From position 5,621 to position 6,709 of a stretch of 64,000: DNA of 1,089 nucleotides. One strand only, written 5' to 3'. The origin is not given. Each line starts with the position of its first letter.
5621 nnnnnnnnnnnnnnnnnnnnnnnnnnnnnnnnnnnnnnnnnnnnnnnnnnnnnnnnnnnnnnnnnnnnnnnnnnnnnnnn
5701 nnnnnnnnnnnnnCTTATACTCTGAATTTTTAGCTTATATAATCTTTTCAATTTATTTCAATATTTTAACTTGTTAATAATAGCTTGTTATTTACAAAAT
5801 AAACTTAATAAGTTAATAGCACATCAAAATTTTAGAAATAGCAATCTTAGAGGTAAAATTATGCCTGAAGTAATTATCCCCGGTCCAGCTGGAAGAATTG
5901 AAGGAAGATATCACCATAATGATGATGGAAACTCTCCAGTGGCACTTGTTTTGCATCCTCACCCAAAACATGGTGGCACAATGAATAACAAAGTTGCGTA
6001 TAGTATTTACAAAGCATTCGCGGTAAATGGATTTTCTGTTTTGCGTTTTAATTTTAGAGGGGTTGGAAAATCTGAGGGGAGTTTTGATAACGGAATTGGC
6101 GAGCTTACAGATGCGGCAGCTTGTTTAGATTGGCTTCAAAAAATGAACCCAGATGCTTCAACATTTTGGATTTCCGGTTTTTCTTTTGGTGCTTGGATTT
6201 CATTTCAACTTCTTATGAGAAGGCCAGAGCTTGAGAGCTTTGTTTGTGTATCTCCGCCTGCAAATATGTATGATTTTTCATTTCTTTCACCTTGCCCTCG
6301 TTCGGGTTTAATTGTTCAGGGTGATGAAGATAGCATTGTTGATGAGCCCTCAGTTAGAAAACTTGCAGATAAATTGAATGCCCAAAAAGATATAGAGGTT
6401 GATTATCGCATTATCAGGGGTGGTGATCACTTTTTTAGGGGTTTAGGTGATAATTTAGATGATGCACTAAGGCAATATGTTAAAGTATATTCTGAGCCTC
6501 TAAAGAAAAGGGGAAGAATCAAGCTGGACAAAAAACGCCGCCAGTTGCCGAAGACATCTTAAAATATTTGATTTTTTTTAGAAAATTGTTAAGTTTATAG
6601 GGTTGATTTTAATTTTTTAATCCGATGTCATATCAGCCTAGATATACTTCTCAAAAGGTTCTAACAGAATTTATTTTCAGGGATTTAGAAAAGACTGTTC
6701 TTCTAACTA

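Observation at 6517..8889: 46-bp perfect direct repeat brackets a 2.3-kb two-ORFan cassette, and each copy supplies a gene's 3' end on opposite strands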

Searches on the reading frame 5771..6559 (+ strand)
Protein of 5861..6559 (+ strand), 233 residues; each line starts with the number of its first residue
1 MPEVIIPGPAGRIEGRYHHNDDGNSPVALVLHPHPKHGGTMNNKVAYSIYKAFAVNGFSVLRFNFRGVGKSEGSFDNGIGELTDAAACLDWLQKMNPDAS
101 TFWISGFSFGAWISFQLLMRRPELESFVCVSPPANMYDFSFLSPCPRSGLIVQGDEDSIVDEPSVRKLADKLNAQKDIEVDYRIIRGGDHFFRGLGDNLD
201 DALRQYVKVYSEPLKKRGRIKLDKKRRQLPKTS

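Call 5: search_protein_families(library=pfam, proteins=[window:5861-6559:+], max_evalue=0.1)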
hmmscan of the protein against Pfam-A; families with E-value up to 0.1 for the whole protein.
window:5861-6559:+ (233 aa): 9 families
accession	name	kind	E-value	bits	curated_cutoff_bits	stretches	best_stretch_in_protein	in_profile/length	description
PF02129.25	Peptidase_S15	-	9.8e-14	52.1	23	1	23-176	17-174/262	X-Pro dipeptidyl-peptidase (S15 family)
PF00561.26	Abhydrolase_1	-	5.2e-12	46.4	25.8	1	37-138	7-108/245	alpha/beta hydrolase fold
PF12146.15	Hydrolase_4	-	4.8e-11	42.9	27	1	37-134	11-111/239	Serine aminopeptidase, S33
PF00326.27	Peptidase_S9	-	9.9e-08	32.2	22.6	2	148-198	146-195/213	Prolyl oligopeptidase family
PF20408.4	Abhydrolase_11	-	7.4e-06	26.3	27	1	38-194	12-169/193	Alpha/beta hydrolase domain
PF01738.24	DLH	-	0.00047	20.2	21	1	84-181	80-179/217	Dienelactone hydrolase family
PF12697.13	Abhydrolase_6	-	0.004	18.3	26.3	1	54-144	24-94/217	Alpha/beta hydrolase family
PF20434.5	BD-FAE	-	0.033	14.1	26.8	0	25-114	13-103/215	BD-FAE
PF03959.19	FSH1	-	0.068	13.3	21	0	104-175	105-189/211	Serine hydrolase (FSH1)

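Call 15: find_homologous_proteins(query=window:5861-6559:+, max_evalue=1e-20)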
Query window:5861-6559:+ (233 aa): 8000 proteins with E <= 1e-20 among 8000 candidates; the best 120 are listed.
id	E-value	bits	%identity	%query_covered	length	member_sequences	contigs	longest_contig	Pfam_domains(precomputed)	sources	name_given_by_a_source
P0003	1.9e-144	497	90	100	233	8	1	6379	PF02129.25,PF00326.28,PF00561.27,PF12146.16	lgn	-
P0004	5.2e-138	476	84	100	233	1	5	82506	PF02129.25,PF00326.28,PF20408.5,PF00561.27,PF12146.16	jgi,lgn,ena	jgi:alpha/beta superfamily hydrolase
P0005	7.2e-138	476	86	100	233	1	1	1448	PF02129.25,PF00326.28,PF20408.5,PF00561.27,PF12146.16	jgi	-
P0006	9.9e-138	475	85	100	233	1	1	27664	PF02129.25,PF00326.28,PF20408.5,PF00561.27,PF12146.16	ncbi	-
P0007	1.0e-137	475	85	100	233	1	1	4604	PF02129.25,PF00326.28,PF20408.5,PF00561.27,PF12146.16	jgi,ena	jgi:alpha/beta superfamily hydrolase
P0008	1.9e-137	475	85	100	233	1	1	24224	PF02129.25,PF00326.28,PF20408.5,PF00561.27,PF12146.16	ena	-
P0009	1.9e-137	474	86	100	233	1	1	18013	PF02129.25,PF00326.28,PF20408.5,PF12697.14,PF00561.27,PF12146.16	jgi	jgi:alpha/beta superfamily hydrolase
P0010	5.3e-136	470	88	100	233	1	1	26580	PF02129.25,PF00326.28,PF20408.5,PF00561.27,PF12146.16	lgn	-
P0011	6.3e-136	470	84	100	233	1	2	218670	PF02129.25,PF00326.28,PF20408.5,PF00561.27,PF12146.16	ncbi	-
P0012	6.4e-136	470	85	100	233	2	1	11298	PF02129.25,PF00326.28,PF20408.5,PF00561.27,PF12146.16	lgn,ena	-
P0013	3.2e-135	467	82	100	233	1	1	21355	PF02129.25,PF00326.28,PF20408.5,PF12697.14,PF00561.27,PF12146.16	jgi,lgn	-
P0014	8.8e-135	466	85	100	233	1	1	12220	PF02129.25,PF00326.28,PF20408.5,PF00561.27,PF12146.16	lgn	-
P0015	8.9e-135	466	87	100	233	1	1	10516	PF02129.25,PF00326.28,PF20408.5,PF00561.27,PF12146.16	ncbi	-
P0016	4.2e-134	464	82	100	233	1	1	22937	PF02129.25,PF00326.28,PF20408.5,PF00561.27,PF12146.16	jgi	jgi:alpha/beta superfamily hydrolase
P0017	6.1e-134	463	85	100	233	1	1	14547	PF02129.25,PF00326.28,PF20408.5,PF12697.14,PF01738.25,PF00561.27,PF12146.16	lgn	-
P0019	1.1e-132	459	80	100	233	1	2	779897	PF02129.25,PF00326.28,PF20408.5,PF00561.27,PF12146.16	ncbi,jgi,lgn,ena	jgi:alpha/beta superfamily hydrolase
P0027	2.0e-110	386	69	100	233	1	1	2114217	PF02129.25,PF00326.28,PF12697.14,PF01738.25,PF00561.27,PF12146.16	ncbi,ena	-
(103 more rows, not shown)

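Call 18: find_encoding_contigs(protein=P0003, flank=6000, max_places=4)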
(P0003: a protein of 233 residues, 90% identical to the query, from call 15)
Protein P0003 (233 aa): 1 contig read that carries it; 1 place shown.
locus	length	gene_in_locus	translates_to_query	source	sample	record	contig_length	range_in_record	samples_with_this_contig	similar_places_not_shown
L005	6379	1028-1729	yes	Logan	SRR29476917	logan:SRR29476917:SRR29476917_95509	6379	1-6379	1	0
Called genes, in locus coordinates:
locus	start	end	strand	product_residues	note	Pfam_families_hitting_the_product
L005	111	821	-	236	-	PF00132:Hexapep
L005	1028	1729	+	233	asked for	PF02129:Peptidase_S15, PF12146:Hydrolase_4, PF00561:Abhydrolase_1, PF00326:Peptidase_S9 (faint)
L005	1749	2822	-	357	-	PF01264:Chorismate_synt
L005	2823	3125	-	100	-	PF05016:ParE_toxin (weak)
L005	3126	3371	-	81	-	PF09720:Unstab_antitox (weak)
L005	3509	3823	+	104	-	-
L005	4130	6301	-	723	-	PF13328:HD_4, PF01966:HD, PF04607:RelA_SpoT, PF02824:TGS, PF19296:RelA_AH, PF28438:RelA_RIS, PF01842:ACT (weak), PF13291:ACT_4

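Call 19: find_encoding_contigs(protein=P0010, flank=6000, max_places=4)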
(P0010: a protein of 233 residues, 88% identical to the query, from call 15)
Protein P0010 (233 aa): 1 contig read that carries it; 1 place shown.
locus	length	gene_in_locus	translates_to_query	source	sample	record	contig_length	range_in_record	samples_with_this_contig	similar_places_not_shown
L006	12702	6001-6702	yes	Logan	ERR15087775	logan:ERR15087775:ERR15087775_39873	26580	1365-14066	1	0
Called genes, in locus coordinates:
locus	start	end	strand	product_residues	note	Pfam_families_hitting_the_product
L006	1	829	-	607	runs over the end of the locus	PF00012:HSP70, PF06723:MreB_Mbl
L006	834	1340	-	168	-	PF00226:DnaJ (weak), PF07743:HSCB_C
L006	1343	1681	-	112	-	PF01521:Fe-S_biosyn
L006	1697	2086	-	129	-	PF01592:NifU_N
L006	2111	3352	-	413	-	PF00266:Aminotran_5, PF01212:Beta_elim_lyase (weak)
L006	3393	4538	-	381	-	PF00266:Aminotran_5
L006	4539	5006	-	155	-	PF02082:Rrf2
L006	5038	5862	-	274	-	PF00132:Hexapep (weak)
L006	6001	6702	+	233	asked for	PF02129:Peptidase_S15, PF12146:Hydrolase_4, PF20408:Abhydrolase_11 (weak), PF00561:Abhydrolase_1, PF00326:Peptidase_S9 (faint)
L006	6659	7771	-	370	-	PF03702:AnmK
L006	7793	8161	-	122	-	PF00072:Response_reg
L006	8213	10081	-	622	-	PF05157:MshEN (weak), PF00535:Glycos_transf_2, PF13641:Glyco_tranf_2_3, PF13632:Glyco_trans_2_3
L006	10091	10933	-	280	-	-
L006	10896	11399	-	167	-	PF05405:Mt_ATP-synt_B, PF00430:ATP-synt_B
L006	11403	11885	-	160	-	PF02326:YMF19, PF00430:ATP-synt_B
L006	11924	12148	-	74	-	PF00137:ATP-synt_C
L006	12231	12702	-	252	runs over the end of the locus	PF00119:ATP-synt_A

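Call 27: find_encoding_contigs(protein=P0015, flank=6000, max_places=3)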
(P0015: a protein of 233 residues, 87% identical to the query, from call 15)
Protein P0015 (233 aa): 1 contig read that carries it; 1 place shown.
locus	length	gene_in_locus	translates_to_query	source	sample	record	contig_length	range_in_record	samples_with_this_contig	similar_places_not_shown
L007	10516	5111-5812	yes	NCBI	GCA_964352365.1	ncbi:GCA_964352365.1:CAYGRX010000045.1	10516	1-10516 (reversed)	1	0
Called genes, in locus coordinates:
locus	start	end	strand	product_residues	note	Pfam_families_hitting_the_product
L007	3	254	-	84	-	?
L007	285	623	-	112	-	PF01521:Fe-S_biosyn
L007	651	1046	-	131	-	PF01592:NifU_N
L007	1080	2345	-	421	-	PF00266:Aminotran_5, PF01212:Beta_elim_lyase (weak)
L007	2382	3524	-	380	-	PF00266:Aminotran_5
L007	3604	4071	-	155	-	PF02082:Rrf2, PF03444:WHD_HrcA (weak)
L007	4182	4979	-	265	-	PF00132:Hexapep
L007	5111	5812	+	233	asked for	PF02129:Peptidase_S15, PF00561:Abhydrolase_1, PF20408:Abhydrolase_11 (faint), PF12146:Hydrolase_4, PF00326:Peptidase_S9 (faint)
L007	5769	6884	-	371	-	PF03702:AnmK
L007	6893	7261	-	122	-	PF00072:Response_reg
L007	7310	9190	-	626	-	PF00535:Glycos_transf_2, PF13641:Glyco_tranf_2_3, PF13632:Glyco_trans_2_3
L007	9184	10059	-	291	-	-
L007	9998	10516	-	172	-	?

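Call 28: find_related_loci(query=window:5861-6559:+, collection=metagenome_contigs, flank=6000)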
Query window:5861-6559:+ (233 aa) in metagenome_contigs; peptide patterns used: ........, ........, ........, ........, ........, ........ (x = any residue, [..] = any of these).
600 stretches matched a pattern (row limit reached: there are more); 580 encode a relative of the query (tblastn E <= 1e-3); the best 80 are kept; 80 distinct loci.
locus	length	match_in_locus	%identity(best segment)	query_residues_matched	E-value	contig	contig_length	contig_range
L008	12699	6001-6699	69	1-233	9e-116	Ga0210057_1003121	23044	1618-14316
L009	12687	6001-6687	64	1-228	2e-100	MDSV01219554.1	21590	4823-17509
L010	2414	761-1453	61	1-231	2e-104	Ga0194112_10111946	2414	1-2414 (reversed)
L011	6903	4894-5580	66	1-228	3e-100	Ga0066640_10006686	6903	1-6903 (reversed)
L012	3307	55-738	61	1-229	2e-97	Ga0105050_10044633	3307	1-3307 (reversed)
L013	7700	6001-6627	62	1-209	3e-95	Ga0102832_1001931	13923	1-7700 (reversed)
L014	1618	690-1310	63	1-207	3e-101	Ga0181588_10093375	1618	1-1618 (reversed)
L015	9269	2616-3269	60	1-219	4e-95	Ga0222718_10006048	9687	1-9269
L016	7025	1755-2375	64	1-207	5e-95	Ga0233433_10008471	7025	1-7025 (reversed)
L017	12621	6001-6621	62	1-207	2e-94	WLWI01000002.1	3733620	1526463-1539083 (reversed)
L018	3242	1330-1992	62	1-221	3e-95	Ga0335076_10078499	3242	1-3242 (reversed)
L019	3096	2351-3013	60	1-221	8e-95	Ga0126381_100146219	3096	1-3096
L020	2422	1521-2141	66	1-207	9e-96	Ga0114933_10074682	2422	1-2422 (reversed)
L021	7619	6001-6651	60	1-217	4e-91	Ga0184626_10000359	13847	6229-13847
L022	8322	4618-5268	60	1-217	6e-91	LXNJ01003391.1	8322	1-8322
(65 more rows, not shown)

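Call 33: find_encoding_contigs(protein=P0027, flank=4000, max_places=3)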
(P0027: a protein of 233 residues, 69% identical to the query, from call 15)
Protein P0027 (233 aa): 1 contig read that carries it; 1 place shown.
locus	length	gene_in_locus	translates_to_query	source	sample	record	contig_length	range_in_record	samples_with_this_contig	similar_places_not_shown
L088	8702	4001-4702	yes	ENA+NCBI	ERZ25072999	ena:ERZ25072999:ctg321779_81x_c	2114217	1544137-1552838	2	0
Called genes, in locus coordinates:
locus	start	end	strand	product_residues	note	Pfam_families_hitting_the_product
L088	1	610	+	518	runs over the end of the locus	PF03109:ABC1, PF27536:UbiB_helical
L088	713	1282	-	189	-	-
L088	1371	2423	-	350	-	PF00266:Aminotran_5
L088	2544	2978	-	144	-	PF02082:Rrf2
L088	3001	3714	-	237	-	PF00132:Hexapep (weak)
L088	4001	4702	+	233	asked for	PF02129:Peptidase_S15, PF12697:Abhydrolase_6 (faint), PF00561:Abhydrolase_1, PF12146:Hydrolase_4, PF00326:Peptidase_S9 (faint), PF01738:DLH (weak)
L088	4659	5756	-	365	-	PF03702:AnmK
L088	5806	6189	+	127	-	PF02452:PemK_toxin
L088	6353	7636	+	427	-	PF00579:tRNA-synt_1b, PF22421:SYY_C-terminal (weak)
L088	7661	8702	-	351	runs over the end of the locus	PF18306:LDcluster4, PF03641:Lysine_decarbox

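Call 34: find_encoding_contigs(protein=P0019, flank=4000, max_places=3)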
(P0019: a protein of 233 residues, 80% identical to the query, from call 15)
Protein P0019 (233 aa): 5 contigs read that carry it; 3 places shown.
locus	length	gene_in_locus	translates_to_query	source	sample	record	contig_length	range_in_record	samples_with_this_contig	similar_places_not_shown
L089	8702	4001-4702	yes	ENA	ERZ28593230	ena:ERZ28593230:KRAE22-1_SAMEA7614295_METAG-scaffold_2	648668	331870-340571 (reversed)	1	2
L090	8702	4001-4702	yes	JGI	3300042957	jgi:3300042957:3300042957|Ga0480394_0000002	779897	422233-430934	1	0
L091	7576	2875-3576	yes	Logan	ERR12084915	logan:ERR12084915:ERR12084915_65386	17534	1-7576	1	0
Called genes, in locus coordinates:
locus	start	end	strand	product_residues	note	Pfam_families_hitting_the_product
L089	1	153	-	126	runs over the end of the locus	PF01592:NifU_N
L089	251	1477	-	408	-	PF00266:Aminotran_5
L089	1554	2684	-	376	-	PF00266:Aminotran_5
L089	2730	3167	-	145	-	PF02082:Rrf2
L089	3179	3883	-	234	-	PF00132:Hexapep (weak)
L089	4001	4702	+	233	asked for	PF02129:Peptidase_S15, PF12146:Hydrolase_4, PF20408:Abhydrolase_11 (weak), PF00561:Abhydrolase_1, PF00326:Peptidase_S9 (faint)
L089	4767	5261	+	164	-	-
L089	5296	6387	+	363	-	PF01180:DHO_dh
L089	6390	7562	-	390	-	PF00425:Chorismate_bind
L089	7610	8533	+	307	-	PF00574:CLP_protease (weak), PF25145:NfeD1b_N (weak), PF01343:Peptidase_S49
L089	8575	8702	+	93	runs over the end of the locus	PF00216:Bac_DNA_binding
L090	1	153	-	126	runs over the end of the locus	PF01592:NifU_N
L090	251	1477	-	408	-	PF00266:Aminotran_5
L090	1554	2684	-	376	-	PF00266:Aminotran_5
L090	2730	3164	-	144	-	PF02082:Rrf2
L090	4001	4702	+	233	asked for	PF02129:Peptidase_S15, PF12146:Hydrolase_4, PF20408:Abhydrolase_11 (weak), PF00561:Abhydrolase_1, PF00326:Peptidase_S9 (faint)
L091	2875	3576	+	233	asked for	PF02129:Peptidase_S15, PF12146:Hydrolase_4, PF20408:Abhydrolase_11 (weak), PF00561:Abhydrolase_1, PF00326:Peptidase_S9 (faint)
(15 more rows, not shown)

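Call 35: find_encoding_contigs(protein=P0004, flank=4000, max_places=5)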
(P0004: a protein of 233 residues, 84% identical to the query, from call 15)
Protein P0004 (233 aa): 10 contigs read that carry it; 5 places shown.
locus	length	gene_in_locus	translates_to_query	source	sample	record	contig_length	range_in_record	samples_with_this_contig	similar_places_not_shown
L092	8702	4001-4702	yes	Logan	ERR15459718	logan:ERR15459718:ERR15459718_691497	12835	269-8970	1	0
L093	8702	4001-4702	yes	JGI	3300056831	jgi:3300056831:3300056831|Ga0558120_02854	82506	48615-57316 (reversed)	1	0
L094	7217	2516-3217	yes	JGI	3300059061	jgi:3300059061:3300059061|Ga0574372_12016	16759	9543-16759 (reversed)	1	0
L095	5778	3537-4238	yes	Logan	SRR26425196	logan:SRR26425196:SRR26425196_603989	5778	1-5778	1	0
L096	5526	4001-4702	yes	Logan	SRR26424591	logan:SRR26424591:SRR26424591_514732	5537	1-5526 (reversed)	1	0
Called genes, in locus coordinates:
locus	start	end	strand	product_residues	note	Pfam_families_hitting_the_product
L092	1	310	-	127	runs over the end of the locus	PF01592:NifU_N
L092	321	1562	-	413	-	PF00266:Aminotran_5, PF01212:Beta_elim_lyase (weak)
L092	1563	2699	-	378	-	PF00266:Aminotran_5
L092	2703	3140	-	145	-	PF02082:Rrf2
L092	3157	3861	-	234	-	PF14602:Hexapep_2 (faint), PF25087:GMPPB_C (weak), PF00132:Hexapep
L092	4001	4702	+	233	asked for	PF02129:Peptidase_S15, PF20408:Abhydrolase_11 (weak), PF00561:Abhydrolase_1, PF12146:Hydrolase_4, PF00326:Peptidase_S9 (faint)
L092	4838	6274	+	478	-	-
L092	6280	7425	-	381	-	PF03702:AnmK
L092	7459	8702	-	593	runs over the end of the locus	PF00890:FAD_binding_2, PF01134:GIDA (faint), PF01266:DAO (faint), PF02910:Succ_DH_flav_C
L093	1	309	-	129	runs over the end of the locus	PF01592:NifU_N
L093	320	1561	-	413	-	PF00266:Aminotran_5, PF01212:Beta_elim_lyase (weak)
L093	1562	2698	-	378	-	PF00266:Aminotran_5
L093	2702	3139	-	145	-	PF02082:Rrf2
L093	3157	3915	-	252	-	PF14602:Hexapep_2 (faint), PF25087:GMPPB_C (weak), PF00132:Hexapep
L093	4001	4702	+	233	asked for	PF02129:Peptidase_S15, PF20408:Abhydrolase_11 (weak), PF00561:Abhydrolase_1, PF12146:Hydrolase_4, PF00326:Peptidase_S9 (faint)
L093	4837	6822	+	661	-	-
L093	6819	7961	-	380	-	PF03702:AnmK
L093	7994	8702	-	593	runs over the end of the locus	PF00890:FAD_binding_2, PF01134:GIDA (faint), PF01266:DAO (faint), PF02910:Succ_DH_flav_C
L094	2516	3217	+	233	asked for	PF02129:Peptidase_S15, PF20408:Abhydrolase_11 (weak), PF00561:Abhydrolase_1, PF12146:Hydrolase_4, PF00326:Peptidase_S9 (faint)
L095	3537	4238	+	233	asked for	PF02129:Peptidase_S15, PF20408:Abhydrolase_11 (weak), PF00561:Abhydrolase_1, PF12146:Hydrolase_4, PF00326:Peptidase_S9 (faint)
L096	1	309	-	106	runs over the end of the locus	?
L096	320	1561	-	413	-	PF00266:Aminotran_5, PF01212:Beta_elim_lyase (weak)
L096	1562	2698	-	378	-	PF00266:Aminotran_5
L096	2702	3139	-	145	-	PF02082:Rrf2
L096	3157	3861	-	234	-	PF14602:Hexapep_2 (faint), PF25087:GMPPB_C (weak), PF00132:Hexapep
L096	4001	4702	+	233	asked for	PF02129:Peptidase_S15, PF20408:Abhydrolase_11 (weak), PF00561:Abhydrolase_1, PF12146:Hydrolase_4, PF00326:Peptidase_S9 (faint)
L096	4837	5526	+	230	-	?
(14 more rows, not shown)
